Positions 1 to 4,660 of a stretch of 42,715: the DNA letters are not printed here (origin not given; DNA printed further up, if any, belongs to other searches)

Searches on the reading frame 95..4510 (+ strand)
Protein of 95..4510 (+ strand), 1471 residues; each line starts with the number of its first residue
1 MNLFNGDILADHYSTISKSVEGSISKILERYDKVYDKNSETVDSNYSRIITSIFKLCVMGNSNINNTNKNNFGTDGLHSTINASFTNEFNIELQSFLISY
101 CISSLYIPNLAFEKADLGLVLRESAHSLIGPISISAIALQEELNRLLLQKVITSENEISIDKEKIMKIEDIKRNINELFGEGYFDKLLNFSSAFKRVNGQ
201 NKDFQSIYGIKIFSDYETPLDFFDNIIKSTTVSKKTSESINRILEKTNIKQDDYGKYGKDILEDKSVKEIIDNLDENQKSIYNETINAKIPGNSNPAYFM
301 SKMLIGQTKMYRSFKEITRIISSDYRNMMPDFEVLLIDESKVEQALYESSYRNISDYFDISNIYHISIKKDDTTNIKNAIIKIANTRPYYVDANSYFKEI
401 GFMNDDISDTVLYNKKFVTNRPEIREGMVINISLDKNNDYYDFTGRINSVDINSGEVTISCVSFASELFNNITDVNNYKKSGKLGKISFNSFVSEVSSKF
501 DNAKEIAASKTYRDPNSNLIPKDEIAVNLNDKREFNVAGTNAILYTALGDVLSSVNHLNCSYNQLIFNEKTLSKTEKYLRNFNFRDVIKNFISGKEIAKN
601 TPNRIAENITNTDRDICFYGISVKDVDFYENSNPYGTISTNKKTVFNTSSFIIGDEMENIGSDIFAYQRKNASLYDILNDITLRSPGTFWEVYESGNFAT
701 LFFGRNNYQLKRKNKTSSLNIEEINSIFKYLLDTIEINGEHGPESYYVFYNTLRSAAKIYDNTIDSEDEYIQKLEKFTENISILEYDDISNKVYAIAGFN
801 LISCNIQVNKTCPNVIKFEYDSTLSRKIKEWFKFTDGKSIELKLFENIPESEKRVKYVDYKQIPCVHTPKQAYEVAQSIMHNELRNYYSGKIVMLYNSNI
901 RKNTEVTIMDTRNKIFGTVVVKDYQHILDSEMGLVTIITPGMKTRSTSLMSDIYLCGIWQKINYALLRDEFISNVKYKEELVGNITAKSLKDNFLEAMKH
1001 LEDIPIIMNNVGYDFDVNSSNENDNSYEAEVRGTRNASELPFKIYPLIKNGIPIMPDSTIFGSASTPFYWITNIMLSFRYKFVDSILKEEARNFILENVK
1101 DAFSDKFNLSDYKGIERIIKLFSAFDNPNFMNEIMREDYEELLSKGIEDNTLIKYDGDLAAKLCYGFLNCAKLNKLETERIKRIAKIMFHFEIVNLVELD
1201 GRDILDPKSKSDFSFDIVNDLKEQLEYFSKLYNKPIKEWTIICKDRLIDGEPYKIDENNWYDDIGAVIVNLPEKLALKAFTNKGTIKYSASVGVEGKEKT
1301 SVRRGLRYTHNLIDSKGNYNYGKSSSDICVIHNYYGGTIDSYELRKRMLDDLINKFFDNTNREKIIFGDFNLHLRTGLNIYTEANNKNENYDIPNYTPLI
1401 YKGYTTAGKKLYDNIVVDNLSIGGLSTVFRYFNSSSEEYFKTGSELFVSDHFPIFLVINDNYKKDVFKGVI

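Call 81: search_protein_families(library=pfam, proteins=[window:95-4510:+], max_evalue=0.01)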
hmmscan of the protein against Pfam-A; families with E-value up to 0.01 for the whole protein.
window:95-4510:+ (1471 aa): 0 families
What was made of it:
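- Closest known: crAss-like phage csAssE-Sib flotillin gene. Different: It is preceded by a 164-aa multi-TM protein that looks NfeD/YqiJ-like by eye (no Pfam hit, call 81).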
